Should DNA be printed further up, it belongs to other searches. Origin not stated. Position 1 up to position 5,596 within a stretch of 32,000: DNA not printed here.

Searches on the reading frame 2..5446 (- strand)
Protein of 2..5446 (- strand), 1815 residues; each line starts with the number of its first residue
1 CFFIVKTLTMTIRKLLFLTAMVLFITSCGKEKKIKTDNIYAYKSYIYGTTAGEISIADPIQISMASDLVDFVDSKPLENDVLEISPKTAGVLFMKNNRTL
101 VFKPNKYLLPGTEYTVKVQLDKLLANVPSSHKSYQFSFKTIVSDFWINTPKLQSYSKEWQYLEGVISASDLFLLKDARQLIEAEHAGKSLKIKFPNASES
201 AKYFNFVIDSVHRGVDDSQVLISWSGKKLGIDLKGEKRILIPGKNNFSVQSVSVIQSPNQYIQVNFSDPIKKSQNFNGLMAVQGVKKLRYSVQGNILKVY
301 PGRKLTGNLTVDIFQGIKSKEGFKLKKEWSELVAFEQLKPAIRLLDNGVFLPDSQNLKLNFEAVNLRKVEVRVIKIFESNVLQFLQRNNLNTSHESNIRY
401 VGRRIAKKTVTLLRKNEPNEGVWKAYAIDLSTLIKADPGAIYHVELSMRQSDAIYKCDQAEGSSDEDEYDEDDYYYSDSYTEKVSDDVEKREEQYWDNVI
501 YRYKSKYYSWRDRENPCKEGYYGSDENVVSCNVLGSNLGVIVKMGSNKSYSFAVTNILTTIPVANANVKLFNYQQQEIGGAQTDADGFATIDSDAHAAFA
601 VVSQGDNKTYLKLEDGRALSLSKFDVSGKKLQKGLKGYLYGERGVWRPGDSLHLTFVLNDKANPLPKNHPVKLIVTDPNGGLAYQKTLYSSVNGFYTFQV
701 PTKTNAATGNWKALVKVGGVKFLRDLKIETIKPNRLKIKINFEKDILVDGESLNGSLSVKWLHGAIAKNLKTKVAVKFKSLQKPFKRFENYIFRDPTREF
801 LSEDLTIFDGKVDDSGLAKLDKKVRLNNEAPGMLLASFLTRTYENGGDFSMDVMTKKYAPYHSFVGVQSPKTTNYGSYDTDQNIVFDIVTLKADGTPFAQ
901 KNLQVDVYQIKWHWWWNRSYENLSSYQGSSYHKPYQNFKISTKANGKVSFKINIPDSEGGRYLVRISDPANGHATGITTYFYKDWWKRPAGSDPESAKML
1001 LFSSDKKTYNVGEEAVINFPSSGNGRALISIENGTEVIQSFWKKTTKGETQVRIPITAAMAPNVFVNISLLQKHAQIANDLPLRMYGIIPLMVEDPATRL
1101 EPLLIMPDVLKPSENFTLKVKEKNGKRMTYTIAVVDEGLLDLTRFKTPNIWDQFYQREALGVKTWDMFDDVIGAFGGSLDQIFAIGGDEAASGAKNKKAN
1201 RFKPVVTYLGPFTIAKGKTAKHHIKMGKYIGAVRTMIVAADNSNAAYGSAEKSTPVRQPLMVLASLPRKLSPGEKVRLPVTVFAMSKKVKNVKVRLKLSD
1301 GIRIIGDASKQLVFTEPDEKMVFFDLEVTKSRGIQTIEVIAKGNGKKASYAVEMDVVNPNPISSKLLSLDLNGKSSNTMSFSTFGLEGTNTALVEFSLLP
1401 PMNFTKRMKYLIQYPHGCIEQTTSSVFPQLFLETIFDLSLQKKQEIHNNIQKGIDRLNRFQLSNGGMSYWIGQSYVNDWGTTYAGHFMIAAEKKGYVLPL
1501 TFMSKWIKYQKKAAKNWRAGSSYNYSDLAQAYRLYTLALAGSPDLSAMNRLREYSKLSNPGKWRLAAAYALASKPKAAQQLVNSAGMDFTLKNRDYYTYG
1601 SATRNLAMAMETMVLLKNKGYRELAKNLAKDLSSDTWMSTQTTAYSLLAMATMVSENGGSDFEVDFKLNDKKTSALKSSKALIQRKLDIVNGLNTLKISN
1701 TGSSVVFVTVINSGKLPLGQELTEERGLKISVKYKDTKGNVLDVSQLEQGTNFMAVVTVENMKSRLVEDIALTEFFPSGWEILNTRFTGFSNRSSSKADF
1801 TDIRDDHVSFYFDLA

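Call 81: search_protein_families(library=pfam, proteins=[window:2-5446:-], max_evalue=0.001)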
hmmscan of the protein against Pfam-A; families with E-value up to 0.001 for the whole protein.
window:2-5446:- (1815 aa): 9 families
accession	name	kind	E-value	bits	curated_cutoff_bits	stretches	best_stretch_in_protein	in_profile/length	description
PF17962.7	bMG6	-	9.4e-21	74.5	23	1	867-985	2-112/112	Bacterial macroglobulin domain 6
PF07703.20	A2M_BRD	-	1.9e-20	74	22.7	1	1002-1142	3-140/140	Alpha-2-macroglobulin bait region domain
PF01835.25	MG2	-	1.1e-17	64.6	32.8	1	636-715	1-80/96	MG2 domain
PF11974.14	bMG3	-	1.4e-17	63.9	34.9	1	536-630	2-102/103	Bacterial alpha-2-macroglobulin MG3 domain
PF17972.7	bMG5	-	3.6e-10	40.8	26.5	1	735-847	2-114/127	Bacterial Alpha-2-macroglobulin MG5 domain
PF00207.28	A2M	-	4.9e-09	36.4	21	1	1216-1296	12-92/92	Alpha-2-macroglobulin family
PF13205.12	Big_5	-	8.6e-07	30.1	23.6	0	85-140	48-105/105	Bacterial Ig-like domain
PF17973.7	bMG10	-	9.8e-07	29.4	26.2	1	1727-1813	1-96/131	Bacterial Alpha-2-macroglobulin MG10 domain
PF07678.20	TED_complement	-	2.1e-05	24.2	22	1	1405-1495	16-109/312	A-macroglobulin TED domain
